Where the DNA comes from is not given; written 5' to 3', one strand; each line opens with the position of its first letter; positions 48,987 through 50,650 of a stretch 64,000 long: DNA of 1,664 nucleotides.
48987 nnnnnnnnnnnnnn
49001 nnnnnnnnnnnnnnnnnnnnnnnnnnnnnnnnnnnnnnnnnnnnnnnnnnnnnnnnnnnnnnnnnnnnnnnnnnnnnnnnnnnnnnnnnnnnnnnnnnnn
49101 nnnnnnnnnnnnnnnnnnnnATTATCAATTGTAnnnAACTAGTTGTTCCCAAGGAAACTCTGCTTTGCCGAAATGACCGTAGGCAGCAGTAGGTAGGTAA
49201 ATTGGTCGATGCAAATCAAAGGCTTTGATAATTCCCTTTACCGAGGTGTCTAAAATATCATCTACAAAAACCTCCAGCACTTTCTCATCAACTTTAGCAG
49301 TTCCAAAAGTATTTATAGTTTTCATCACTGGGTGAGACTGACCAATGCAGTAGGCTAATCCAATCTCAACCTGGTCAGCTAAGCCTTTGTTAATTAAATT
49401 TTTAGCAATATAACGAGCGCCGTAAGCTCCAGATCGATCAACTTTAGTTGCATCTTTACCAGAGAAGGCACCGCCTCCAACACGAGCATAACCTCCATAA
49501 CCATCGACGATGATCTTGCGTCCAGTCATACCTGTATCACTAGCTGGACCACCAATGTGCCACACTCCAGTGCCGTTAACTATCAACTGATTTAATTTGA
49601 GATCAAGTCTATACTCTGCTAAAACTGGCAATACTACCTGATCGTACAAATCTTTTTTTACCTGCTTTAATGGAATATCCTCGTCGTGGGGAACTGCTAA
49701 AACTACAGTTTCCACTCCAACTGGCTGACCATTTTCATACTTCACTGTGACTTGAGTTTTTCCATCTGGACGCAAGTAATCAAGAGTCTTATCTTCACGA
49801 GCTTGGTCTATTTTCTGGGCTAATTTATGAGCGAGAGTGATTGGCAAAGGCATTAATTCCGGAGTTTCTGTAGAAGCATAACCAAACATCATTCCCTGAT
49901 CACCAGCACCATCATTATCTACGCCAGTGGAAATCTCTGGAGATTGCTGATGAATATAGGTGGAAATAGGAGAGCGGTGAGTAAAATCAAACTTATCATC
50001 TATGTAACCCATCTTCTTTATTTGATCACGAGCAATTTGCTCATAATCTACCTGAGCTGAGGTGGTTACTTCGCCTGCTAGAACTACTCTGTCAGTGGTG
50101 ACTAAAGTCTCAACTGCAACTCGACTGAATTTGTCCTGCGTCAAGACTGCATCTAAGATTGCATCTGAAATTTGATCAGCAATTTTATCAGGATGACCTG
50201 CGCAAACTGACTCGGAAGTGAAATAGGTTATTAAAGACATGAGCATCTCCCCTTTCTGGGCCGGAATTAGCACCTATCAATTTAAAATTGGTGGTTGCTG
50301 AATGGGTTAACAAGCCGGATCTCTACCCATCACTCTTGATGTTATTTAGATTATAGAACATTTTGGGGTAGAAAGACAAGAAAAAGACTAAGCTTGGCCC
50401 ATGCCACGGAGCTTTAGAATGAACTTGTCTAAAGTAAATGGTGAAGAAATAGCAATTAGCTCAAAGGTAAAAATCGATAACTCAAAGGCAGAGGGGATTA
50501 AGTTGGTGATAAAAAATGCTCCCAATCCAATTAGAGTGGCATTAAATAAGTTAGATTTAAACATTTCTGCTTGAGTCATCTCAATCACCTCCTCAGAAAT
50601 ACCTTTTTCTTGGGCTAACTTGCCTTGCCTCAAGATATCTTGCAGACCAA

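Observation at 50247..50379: SAM-I (S-box) riboswitch and promoter in the metK leader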

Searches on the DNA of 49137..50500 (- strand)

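Call 3: search_rna_families(source=window, start=50150, end=50500, threshold=evalue, max_evalue=10, show_alignments=6)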
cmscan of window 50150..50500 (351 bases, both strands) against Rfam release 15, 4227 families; matches with E-value up to 10: 2.
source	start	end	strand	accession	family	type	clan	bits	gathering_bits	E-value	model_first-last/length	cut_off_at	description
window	50240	50345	-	RF00162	SAM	Cis-reg; riboswitch;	CL00012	40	44.4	7.6e-08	1-108/108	no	SAM riboswitch aptamer (S box leader)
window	50267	50301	+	RF02351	psRNA14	Gene; sRNA;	-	15.3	60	7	7-40/84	no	Proteobacteria sRNA psRNA14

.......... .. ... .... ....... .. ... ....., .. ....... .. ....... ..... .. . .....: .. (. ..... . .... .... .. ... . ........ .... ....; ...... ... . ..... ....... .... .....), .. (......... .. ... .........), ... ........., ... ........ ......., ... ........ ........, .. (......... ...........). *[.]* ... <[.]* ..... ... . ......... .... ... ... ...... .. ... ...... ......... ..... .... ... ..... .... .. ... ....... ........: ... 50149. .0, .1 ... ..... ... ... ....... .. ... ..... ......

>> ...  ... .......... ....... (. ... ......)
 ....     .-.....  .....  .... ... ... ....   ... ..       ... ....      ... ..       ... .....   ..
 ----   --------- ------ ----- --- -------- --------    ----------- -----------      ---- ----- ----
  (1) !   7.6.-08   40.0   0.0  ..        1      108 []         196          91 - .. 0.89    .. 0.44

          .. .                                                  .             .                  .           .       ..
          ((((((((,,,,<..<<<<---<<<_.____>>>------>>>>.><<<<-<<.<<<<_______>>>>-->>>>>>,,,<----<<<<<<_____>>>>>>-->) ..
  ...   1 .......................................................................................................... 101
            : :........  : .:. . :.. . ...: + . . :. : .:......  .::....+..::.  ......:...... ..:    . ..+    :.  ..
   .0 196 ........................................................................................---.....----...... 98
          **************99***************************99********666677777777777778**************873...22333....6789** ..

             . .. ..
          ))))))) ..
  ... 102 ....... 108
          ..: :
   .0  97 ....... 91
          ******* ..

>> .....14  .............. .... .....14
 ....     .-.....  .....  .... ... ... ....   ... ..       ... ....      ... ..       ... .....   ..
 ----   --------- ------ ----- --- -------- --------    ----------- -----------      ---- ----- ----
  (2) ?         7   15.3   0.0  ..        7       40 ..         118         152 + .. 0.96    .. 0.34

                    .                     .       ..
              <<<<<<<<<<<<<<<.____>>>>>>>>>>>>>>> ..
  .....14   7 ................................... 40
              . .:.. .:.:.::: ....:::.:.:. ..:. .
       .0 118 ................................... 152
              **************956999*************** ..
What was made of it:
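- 50342..50344 (-): Inferred transcription start, about 7 nt after the -10 box and at or 1-2 nt before the first P1 pair. The three outer 'P1' pairs of the Rfam model are non-canonical here (call 3), as expected if they are not transcribed.
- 50242..50343 (-): SAM-I aptamer as delimited here by its outermost P1 pair; the Rfam match spans 50345..50240. RF00162, 40.0 bits, E = 7.6e-8 (call 3).
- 50300..50333 (-): P2: closing G-C, P2a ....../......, K-turn-like internal loop (5' UA, 3' GUUAA), P2b GAG/CUU, loop AUCCGG. The K-turn 3' strand reads GUUAA where the Rfam consensus has UGAA (call 3).
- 50250..50260 (-): Vestigial P4: CCC-AGAAA-GGG. Call 3 shows the model's six inner P4 pairs reduced to two or three.
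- On SAM-I riboswitch (RF00162): The window has 5' UA and 3' GUUAA where the consensus has GA and UGAA (call 3). All are present in the alignment to the consensus (call 3).
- Closest known: SAM-IV and SAM-I/IV variants. Different: Here a short hairpin remains between J3/4 and P1, and RF00162 is the best-scoring clan member (call 3).
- Checked: Scanning 50150..50500 gives one significant match: RF00162 SAM, 50345..50240 (-), model positions 1-108 of 108, 40.0 bits, E = 7.6e-8 for that 351-nt search (call 3).
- Full-length RF00162 match (call 3). The score is below Rfam's gathering threshold (call 3). The score is below gathering (call 3).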

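Call 10: search_rna_families(sources=[L001, L002, L003, L004, L006, L008, L011, L033, L036, L030], threshold=evalue, max_evalue=0.01)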
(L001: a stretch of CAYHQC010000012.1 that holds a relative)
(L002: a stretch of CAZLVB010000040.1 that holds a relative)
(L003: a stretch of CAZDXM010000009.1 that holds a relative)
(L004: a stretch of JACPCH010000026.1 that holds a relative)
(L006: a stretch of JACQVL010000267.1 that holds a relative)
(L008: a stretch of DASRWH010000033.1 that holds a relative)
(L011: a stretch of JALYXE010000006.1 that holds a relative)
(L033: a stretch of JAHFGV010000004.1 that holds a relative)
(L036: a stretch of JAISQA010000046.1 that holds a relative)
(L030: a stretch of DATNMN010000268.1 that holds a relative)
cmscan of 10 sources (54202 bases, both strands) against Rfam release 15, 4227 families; matches with E-value up to 0.01: 2.
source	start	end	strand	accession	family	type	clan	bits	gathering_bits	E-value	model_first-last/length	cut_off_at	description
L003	3553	3669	-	RF00001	5S_rRNA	Gene; rRNA;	CL00113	116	38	5.8e-25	1-120/120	no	5S ribosomal RNA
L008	1408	1668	+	RF00230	T-box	Cis-reg; leader;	-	115.7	93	5.7e-25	1-219/219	no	T-box leader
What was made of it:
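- Tried and rejected: Rfam at E <= 0.01 found no SAM element in ten of those distant loci (call 10).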

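Call 21: search_rna_families(sources=[L161, L162, L163, L164, L165, L166, L167], threshold=evalue, max_evalue=1, show_alignments=7)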
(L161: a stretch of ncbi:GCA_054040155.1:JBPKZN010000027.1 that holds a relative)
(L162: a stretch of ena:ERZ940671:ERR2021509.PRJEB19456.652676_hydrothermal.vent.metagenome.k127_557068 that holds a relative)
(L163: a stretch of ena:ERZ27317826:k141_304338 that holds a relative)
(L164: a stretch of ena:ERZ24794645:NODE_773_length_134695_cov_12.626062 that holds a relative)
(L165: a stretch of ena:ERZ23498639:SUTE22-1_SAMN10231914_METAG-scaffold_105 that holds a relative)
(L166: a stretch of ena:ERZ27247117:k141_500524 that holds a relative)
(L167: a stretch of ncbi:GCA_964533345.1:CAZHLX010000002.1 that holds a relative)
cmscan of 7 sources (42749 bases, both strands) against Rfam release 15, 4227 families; matches with E-value up to 1: 9.
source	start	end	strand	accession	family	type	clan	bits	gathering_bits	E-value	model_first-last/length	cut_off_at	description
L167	2359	2464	+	RF00162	SAM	Cis-reg; riboswitch;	CL00012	51.5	44.4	4.2e-09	1-108/108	no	SAM riboswitch aptamer (S box leader)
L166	2355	2459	+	RF00162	SAM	Cis-reg; riboswitch;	CL00012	46.9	44.4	9.1e-08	1-108/108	no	SAM riboswitch aptamer (S box leader)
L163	2359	2464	+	RF00162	SAM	Cis-reg; riboswitch;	CL00012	46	44.4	1.6e-07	1-108/108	no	SAM riboswitch aptamer (S box leader)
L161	2396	2501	+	RF00162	SAM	Cis-reg; riboswitch;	CL00012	45.4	44.4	2.5e-07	1-108/108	no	SAM riboswitch aptamer (S box leader)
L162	2396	2501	+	RF00162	SAM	Cis-reg; riboswitch;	CL00012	42.5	44.4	1.8e-06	1-108/108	no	SAM riboswitch aptamer (S box leader)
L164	2362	2461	+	RF00162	SAM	Cis-reg; riboswitch;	CL00012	40.6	44.4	6.4e-06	1-108/108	no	SAM riboswitch aptamer (S box leader)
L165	2365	2464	+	RF00162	SAM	Cis-reg; riboswitch;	CL00012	37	44.4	7.1e-05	1-108/108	no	SAM riboswitch aptamer (S box leader)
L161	2844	2895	+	RF00377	snoU6-53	Gene; snRNA; snoRNA; CD-box;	-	24.8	36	0.29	1-110/110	no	Small nucleolar RNA U6-53/MBII-28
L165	2844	2896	+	RF00377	snoU6-53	Gene; snRNA; snoRNA; CD-box;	-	24.4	36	0.38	1-110/110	no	Small nucleolar RNA U6-53/MBII-28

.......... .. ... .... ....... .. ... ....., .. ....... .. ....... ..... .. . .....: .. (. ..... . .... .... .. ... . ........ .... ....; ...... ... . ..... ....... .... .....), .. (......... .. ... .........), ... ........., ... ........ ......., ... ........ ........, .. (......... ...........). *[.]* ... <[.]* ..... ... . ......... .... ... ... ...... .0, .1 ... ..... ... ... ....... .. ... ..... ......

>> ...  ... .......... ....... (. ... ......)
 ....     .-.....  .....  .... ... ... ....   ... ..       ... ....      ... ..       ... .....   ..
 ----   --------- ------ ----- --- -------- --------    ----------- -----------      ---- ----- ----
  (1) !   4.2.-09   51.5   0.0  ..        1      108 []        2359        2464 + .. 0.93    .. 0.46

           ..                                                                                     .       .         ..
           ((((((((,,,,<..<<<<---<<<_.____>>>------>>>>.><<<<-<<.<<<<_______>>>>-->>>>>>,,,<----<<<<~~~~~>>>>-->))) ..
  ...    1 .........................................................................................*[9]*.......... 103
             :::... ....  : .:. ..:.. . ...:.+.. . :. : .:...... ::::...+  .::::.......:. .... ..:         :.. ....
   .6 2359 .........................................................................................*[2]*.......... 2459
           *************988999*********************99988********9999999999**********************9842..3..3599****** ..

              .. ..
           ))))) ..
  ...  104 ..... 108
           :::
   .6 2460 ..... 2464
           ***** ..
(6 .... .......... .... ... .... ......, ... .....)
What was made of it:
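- On SAM-I riboswitch (RF00162): Orthologous leaders score 51.5, 46.9, 46.0 and 45.4 (above threshold) and 42.5, 40.6 and 37.0 (below) (call 21).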

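Call 33: build_rna_model(alignment_id=A1, structure=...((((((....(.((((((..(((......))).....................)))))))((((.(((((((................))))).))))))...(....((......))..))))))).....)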
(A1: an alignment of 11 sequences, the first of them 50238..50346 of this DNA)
Model R1 built from alignment A1 (11 sequences, 135 columns); structure: as given.
model positions 109; base pairs 30; branch points 2; effective number of sequences 1.32; information 0.591 bits per position. Calibrated on 0.2 Mb of random sequence (short: E-values are rough).
structure used (alignment columns):
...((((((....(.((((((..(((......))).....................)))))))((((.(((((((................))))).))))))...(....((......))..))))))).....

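Call 34: search_with_rna_model(model_id=R1, source=window, filters=off, max_evalue=1)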
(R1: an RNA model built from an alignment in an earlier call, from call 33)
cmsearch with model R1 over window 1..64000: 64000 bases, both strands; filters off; matches with E-value up to 1: 4.
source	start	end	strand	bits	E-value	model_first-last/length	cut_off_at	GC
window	50238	50346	-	112.9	5.1e-27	1-109/109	no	0.44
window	17091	17186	-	13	0.32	1-109/109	no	0.33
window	60968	61053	+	12.2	0.52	1-109/109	no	0.27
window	17805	17884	-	11.5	0.76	1-109/109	no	0.41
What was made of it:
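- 50242..50343 (-): The clade model R1 scores 112.9 bits here and this is the only hit in the window with filters off (call 34).
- It is the only copy in the window (call 34).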

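Call 35: search_with_rna_model(model_id=R1, sources=[L001, L002, L003, L004, L005, L006, L007, L008, L009, L010, L011, L012, L013, L014, L015, L016, L017, L018, L019, L020, L021, L022, L023, L024, L025, L026, L027, L028, L029, L030, L031, L032, L033, L034, L035, L036, L037, L038, L039, L040, L081, L082, L083, L084, L085, L086, L087, L088, L089, L090, L091, L092, L093, L094, L095, L096, L097, L098, L099, L100, L101, L102, L103, L104, L105, L106, L107, L108, L109, L110, L161, L162, L163, L164, L165, L166, L167, L168, L169, L170], max_evalue=0.01)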
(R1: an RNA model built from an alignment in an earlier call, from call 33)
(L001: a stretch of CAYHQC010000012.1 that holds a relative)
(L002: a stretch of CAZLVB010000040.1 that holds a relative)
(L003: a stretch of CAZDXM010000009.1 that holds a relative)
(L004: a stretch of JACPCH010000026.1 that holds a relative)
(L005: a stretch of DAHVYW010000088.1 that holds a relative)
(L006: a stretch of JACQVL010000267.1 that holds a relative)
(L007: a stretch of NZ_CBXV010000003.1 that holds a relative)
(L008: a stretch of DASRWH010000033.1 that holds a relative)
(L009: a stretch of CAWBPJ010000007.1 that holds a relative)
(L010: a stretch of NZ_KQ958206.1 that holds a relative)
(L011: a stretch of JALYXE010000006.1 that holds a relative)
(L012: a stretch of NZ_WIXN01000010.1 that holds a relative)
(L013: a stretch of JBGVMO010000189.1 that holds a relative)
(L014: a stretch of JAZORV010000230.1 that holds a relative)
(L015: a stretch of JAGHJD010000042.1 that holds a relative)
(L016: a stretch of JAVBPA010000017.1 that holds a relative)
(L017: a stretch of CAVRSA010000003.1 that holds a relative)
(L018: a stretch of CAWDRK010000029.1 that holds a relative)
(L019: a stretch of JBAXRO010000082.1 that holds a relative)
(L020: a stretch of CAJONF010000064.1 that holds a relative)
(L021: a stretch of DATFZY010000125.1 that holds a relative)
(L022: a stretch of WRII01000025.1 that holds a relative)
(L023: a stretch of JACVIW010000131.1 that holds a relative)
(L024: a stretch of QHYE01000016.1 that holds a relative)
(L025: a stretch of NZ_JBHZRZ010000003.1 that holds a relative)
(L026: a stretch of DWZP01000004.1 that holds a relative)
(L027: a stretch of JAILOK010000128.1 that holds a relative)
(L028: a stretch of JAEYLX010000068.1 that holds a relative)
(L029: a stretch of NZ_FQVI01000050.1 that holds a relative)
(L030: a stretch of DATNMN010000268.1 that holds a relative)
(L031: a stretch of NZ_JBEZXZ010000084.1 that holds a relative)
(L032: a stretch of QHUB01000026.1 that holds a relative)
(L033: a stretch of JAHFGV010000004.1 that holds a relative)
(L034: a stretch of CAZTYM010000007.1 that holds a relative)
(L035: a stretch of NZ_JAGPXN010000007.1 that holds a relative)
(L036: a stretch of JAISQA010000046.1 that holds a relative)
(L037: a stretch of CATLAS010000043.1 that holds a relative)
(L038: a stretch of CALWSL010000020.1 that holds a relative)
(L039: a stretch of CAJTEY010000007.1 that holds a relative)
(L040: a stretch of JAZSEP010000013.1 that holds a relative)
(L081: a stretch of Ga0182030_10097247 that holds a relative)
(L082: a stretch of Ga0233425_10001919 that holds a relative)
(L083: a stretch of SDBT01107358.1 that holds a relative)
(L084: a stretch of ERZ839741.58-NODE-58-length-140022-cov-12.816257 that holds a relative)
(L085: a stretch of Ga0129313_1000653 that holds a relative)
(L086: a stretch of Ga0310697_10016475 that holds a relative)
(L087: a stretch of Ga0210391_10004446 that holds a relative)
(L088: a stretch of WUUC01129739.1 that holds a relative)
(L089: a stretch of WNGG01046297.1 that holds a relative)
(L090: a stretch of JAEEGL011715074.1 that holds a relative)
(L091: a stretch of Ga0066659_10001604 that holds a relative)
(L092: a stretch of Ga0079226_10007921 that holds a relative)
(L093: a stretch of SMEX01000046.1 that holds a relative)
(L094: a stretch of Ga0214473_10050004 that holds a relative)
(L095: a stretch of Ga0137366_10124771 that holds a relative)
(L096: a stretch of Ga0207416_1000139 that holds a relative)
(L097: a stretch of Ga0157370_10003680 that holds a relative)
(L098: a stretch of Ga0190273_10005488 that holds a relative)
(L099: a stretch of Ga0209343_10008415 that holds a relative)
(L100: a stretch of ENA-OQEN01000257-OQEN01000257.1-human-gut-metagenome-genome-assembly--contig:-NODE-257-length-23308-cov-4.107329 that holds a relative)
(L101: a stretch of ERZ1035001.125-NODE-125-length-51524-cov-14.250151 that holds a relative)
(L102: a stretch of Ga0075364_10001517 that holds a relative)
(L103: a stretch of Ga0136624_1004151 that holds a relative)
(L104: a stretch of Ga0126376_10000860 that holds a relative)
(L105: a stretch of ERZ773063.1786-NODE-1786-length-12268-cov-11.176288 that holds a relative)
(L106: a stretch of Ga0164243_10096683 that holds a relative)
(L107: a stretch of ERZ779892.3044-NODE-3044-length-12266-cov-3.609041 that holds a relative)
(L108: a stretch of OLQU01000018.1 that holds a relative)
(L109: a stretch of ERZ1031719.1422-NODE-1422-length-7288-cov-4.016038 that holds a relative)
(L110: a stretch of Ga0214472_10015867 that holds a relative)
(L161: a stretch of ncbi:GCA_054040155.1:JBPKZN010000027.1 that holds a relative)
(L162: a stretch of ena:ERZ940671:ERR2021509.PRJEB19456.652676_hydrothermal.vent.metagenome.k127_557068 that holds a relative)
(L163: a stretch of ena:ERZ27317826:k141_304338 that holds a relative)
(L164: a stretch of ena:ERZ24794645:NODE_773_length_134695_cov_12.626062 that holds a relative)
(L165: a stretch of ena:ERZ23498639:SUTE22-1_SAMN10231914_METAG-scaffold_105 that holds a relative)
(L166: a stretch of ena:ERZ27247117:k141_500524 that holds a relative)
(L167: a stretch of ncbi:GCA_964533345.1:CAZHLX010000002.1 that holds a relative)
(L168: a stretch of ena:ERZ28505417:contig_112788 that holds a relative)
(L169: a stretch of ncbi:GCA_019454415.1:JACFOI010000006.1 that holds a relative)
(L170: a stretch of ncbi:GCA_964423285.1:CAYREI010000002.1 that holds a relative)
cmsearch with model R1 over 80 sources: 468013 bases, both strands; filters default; matches with E-value up to 0.01: 29.
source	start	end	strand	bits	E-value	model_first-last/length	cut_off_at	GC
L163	2358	2466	+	120.7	3.4e-28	1-109/109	no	0.41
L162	2395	2503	+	119.2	8.4e-28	1-109/109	no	0.44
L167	2358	2466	+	118.3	1.5e-27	1-109/109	no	0.45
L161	2395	2503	+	116.2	5e-27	1-109/109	no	0.43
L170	2361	2463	+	114.7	1.3e-26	1-109/109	no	0.43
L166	2354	2461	+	111.7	7.4e-26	1-109/109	no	0.5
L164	2361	2463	+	107.2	1.1e-24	1-109/109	no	0.49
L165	2364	2466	+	107.2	1.1e-24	1-109/109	no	0.48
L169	2357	2461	+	93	5e-21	1-109/109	no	0.48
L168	2375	2509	+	79.1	2e-17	1-109/109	no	0.43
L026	2822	2927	+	51.9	2.1e-10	1-109/109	no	0.47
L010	2820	2923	+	49.7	7.6e-10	1-109/109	no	0.49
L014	1836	1937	+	48.2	1.9e-09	1-109/109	no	0.49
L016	2763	2857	+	47.5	2.8e-09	1-109/109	no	0.54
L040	2819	2916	+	45.2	1.1e-08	1-109/109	no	0.48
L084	2299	2406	+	42.7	5e-08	1-109/109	no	0.42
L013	2072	2161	+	42.4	6e-08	1-109/109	no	0.5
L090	2329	2417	+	40.9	1.4e-07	1-109/109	no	0.52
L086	2267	2374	+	39.5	3.3e-07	1-109/109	no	0.47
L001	127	190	+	39.4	3.5e-07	1-109/109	no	0.42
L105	2283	2389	+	34.4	7e-06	1-109/109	no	0.58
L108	2331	2432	+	34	8.9e-06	1-109/109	no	0.53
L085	2219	2327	+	32.1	2.7e-05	1-109/109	no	0.52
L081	1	121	+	30.4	7.6e-05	10-109/109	5'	0.45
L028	2754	2850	+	30.2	8.2e-05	1-109/109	no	0.47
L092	1570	1685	+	28.2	0.00027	1-109/109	no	0.47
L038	2692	2801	+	26.1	0.00093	1-109/109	no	0.48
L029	2721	2822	+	25.7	0.0012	1-109/109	no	0.5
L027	2814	2912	+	23.5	0.0046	1-109/109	no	0.51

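Call 60: search_with_rna_model(model_id=R1, sources=[window, L161, L162, L163, L164, L165, L166, L167, L168, L169, L170, L171], max_evalue=0.00001, make_alignment=true)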
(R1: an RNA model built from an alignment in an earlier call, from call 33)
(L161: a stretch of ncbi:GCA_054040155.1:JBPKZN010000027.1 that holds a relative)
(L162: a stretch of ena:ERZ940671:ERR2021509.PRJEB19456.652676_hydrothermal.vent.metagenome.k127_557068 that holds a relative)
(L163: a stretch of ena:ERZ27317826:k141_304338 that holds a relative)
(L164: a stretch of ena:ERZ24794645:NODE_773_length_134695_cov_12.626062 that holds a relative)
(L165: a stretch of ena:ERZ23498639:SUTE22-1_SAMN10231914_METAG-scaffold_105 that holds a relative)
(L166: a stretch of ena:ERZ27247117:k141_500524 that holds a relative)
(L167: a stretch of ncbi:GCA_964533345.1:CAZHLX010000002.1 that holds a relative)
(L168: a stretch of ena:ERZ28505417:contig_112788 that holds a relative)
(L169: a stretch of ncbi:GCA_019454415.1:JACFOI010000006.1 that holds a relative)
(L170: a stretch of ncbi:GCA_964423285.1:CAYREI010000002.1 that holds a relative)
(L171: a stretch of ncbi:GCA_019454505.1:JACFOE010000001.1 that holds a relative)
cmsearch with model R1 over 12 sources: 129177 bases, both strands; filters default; matches with E-value up to 0.00001: 12.
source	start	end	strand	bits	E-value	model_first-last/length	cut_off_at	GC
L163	2358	2466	+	120.7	9.5e-29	1-109/109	no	0.41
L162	2395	2503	+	119.2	2.3e-28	1-109/109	no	0.44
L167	2358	2466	+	118.3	4.2e-28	1-109/109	no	0.45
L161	2395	2503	+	116.2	1.4e-27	1-109/109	no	0.43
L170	2361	2463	+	114.7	3.5e-27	1-109/109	no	0.43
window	50238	50346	-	112.9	1e-26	1-109/109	no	0.44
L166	2354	2461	+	111.7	2.1e-26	1-109/109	no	0.5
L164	2361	2463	+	107.2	3e-25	1-109/109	no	0.49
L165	2364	2466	+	107.2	3e-25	1-109/109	no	0.48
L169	2357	2461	+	93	1.4e-21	1-109/109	no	0.48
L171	1363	1466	+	79.7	3.7e-18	1-109/109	no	0.5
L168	2375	2509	+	79.1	5.5e-18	1-109/109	no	0.43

Alignment A2: 12 matches aligned to the model, 138 columns, each read 5' to 3' on its own strand. Consensus structure (alignment columns), stored with it:
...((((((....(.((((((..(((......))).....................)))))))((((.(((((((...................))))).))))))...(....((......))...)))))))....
